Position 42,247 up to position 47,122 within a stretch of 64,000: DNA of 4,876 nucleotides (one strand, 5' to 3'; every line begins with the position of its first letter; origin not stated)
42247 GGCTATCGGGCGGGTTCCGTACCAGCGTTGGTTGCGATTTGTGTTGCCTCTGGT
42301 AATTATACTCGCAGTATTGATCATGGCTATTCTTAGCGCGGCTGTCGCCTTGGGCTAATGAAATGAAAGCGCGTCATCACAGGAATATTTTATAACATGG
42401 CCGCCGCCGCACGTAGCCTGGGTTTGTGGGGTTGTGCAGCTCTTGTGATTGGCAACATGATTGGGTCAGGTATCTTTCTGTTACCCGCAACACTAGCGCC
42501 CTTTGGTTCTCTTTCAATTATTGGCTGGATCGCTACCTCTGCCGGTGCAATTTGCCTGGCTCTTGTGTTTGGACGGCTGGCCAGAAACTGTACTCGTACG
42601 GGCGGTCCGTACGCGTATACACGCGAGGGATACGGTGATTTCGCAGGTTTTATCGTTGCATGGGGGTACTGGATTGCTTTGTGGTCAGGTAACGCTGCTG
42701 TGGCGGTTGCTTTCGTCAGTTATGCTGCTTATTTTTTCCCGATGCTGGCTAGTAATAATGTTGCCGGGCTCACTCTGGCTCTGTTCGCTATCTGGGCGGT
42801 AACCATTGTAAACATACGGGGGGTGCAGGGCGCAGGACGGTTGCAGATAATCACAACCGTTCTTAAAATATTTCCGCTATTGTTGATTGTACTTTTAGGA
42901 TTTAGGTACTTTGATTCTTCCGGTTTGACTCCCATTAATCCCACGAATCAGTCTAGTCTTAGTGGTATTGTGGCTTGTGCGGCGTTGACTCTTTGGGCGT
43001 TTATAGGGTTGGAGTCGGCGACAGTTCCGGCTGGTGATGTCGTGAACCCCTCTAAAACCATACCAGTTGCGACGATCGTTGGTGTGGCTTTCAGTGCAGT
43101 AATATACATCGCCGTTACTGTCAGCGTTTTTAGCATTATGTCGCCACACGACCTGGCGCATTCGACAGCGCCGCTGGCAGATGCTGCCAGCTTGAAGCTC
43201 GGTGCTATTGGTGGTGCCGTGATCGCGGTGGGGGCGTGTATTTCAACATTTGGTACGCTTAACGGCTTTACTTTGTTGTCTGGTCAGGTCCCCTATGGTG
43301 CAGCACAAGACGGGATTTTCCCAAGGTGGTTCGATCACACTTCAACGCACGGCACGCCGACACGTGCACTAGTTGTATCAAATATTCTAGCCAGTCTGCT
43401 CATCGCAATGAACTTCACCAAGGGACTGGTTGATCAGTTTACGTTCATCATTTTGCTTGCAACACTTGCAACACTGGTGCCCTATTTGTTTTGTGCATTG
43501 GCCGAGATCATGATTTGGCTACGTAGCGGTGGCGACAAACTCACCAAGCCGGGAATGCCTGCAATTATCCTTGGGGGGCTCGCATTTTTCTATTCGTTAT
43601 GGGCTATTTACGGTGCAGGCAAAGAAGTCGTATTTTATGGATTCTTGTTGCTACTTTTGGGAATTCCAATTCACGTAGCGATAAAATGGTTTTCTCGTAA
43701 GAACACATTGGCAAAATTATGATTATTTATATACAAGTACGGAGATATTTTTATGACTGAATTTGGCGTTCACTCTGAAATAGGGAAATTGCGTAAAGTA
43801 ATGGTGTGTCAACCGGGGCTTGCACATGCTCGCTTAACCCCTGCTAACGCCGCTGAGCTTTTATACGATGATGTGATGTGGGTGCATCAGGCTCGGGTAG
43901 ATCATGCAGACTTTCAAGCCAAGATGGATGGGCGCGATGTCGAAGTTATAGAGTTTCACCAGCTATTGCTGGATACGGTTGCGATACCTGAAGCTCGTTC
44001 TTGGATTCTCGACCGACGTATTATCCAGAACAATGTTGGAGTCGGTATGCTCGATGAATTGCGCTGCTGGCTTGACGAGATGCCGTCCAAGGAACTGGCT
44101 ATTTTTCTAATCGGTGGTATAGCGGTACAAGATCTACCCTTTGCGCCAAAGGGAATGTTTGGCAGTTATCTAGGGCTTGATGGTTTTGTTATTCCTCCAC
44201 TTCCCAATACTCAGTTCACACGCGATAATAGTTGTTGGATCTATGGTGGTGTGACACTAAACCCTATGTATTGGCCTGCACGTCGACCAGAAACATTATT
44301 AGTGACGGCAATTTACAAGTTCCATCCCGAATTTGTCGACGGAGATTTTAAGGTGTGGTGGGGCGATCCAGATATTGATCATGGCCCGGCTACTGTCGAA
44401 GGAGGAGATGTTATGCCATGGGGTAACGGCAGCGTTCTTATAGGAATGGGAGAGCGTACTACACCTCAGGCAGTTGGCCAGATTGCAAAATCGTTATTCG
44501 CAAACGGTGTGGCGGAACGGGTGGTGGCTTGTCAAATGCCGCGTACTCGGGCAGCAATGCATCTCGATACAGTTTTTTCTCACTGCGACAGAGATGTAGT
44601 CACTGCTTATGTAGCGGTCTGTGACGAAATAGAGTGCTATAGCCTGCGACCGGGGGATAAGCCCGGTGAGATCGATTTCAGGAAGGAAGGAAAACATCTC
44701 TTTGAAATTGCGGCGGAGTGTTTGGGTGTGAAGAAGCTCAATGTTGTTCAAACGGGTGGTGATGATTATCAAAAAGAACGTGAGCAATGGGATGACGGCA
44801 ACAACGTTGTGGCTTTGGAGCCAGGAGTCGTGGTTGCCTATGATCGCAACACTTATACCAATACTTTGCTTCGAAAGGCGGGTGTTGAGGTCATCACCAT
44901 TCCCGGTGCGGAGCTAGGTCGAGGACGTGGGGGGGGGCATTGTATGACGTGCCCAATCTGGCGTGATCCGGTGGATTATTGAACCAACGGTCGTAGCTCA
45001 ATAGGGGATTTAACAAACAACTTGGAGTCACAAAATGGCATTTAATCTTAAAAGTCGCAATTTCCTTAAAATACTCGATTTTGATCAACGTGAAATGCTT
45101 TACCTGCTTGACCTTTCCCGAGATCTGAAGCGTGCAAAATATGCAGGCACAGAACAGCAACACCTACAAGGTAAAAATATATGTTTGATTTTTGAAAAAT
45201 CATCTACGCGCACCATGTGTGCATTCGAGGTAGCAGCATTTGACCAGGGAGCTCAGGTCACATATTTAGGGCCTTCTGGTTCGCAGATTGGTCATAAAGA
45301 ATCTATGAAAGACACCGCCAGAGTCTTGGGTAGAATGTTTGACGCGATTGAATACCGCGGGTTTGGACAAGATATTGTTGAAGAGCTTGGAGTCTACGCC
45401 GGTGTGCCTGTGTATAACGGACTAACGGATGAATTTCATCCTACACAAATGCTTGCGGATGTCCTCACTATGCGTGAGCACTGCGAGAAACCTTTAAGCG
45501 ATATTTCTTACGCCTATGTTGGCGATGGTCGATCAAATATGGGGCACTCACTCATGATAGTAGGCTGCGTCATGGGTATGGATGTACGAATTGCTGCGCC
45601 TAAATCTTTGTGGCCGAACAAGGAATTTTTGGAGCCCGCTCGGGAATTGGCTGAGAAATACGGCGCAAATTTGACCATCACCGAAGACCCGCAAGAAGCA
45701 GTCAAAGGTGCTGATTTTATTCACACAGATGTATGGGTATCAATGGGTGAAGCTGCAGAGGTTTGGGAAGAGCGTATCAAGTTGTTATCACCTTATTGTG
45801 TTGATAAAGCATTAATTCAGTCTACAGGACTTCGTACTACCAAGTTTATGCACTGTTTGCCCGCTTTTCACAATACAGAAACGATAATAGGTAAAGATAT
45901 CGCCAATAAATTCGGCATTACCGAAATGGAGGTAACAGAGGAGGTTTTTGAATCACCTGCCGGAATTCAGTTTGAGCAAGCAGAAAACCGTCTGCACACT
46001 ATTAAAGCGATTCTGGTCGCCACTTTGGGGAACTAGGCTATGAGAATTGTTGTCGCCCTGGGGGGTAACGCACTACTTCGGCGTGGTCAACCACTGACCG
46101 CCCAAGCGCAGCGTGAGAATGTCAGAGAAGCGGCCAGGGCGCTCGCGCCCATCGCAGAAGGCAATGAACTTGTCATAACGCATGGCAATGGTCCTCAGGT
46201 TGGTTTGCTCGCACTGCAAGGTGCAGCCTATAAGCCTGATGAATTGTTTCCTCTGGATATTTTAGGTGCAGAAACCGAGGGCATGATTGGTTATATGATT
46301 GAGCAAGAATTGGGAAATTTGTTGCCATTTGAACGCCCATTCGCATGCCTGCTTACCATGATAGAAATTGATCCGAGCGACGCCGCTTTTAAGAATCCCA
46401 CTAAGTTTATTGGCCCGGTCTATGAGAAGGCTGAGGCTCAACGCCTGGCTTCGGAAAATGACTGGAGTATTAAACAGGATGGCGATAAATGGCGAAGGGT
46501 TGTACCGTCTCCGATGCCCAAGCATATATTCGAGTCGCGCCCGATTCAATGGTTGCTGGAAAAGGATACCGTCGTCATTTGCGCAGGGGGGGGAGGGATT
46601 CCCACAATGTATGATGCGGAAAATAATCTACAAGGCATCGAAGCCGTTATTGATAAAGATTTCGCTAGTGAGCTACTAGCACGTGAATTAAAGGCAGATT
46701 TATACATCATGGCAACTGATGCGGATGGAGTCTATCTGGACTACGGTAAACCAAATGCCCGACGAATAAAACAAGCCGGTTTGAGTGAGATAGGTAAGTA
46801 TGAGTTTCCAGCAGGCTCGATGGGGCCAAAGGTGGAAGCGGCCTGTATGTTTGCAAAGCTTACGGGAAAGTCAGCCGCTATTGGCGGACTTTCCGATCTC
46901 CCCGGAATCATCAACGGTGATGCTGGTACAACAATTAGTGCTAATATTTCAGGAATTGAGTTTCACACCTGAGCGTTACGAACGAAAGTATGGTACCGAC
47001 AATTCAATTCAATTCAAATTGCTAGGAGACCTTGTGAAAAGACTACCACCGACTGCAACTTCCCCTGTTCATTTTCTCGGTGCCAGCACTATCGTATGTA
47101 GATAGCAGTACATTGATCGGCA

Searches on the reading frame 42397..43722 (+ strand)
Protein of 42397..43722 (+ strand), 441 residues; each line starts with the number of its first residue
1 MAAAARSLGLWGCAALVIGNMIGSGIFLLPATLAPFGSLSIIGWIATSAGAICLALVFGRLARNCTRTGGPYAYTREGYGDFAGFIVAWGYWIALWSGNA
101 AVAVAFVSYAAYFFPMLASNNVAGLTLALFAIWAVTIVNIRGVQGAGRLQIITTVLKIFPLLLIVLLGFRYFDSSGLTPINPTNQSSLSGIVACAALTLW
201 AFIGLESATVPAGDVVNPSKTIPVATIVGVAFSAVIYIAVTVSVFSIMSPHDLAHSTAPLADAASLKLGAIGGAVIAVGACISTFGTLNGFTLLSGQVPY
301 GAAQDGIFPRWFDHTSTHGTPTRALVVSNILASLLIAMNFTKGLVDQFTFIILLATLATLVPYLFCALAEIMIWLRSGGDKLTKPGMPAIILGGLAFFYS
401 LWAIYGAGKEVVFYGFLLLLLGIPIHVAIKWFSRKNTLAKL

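Call 29: search_protein_families(library=pfam, proteins=[window:42397-43722:+], max_evalue=0.0001)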
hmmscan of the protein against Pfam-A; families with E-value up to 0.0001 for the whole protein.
window:42397-43722:+ (441 aa): 2 families
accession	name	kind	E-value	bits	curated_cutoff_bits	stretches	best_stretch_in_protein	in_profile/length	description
PF13520.12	AA_permease_2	-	2e-60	205.4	27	1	8-403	1-400/427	Amino acid permease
PF00324.27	AA_permease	-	1.8e-32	113.1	24.6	1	17-373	6-381/470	Amino acid permease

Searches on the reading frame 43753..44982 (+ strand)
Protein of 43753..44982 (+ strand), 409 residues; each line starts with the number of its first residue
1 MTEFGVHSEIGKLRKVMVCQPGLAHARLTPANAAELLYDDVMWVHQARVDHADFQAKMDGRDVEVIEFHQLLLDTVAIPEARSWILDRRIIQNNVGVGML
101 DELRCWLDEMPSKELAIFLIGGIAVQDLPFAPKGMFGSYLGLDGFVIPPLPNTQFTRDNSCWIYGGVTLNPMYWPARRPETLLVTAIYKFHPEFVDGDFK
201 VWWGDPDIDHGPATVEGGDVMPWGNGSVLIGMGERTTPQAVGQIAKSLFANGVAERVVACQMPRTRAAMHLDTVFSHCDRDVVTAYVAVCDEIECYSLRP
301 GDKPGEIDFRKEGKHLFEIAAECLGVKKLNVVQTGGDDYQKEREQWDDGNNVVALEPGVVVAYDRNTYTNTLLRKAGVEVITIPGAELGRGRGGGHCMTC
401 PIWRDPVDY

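Call 29: search_protein_families(library=pfam, proteins=[window:43753-44982:+], max_evalue=0.0001)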
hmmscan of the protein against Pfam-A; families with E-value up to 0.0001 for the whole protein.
window:43753-44982:+ (409 aa): 2 families
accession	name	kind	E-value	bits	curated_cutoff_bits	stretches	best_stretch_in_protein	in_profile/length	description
PF02274.22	ADI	-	5.2e-127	424.4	22.8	1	35-404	2-377/377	Arginine deiminase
PF19420.4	DDAH_eukar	-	9.5e-05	22.2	23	0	149-402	56-290/291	N,N dimethylarginine dimethylhydrolase, eukaryotic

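Call 66: list_cluster_members(proteins=[window:43753-44982:+, window:45035-46036:+, window:30157-32508:-, window:26616-29264:-, window:25326-26606:-, window:2535-3125:+])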
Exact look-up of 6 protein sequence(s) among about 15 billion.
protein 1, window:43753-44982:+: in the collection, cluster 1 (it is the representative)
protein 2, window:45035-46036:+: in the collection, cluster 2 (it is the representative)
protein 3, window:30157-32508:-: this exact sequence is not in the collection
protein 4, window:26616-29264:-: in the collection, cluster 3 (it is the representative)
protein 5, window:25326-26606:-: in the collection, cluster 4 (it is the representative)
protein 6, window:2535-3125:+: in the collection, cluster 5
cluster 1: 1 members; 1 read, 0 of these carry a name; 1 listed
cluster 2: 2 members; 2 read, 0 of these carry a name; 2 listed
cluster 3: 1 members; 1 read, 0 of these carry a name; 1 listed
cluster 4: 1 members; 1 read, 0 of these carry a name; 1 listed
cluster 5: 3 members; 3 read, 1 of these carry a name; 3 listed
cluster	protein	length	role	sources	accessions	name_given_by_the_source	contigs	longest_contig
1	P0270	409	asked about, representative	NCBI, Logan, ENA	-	-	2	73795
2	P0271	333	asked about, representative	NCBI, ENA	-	-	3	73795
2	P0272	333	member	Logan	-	-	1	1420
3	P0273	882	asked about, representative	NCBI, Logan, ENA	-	-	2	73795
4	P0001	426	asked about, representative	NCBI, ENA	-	-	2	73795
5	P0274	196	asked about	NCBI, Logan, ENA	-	-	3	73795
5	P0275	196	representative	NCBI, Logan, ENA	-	-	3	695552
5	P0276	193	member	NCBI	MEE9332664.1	MAG: cytochrome c3 family protein [Granulosicoccaceae bacterium]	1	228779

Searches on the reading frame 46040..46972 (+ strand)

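Call 30: search_protein_families(library=pfam, proteins=[window:46040-46972:+], max_evalue=0.0001)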
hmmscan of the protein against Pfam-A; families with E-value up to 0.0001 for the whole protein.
window:46040-46972:+ (310 aa): 1 family
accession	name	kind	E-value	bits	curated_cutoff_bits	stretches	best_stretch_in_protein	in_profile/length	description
PF00696.33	AA_kinase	-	3.4e-25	89.6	24.9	1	1-278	1-229/234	Amino acid kinase family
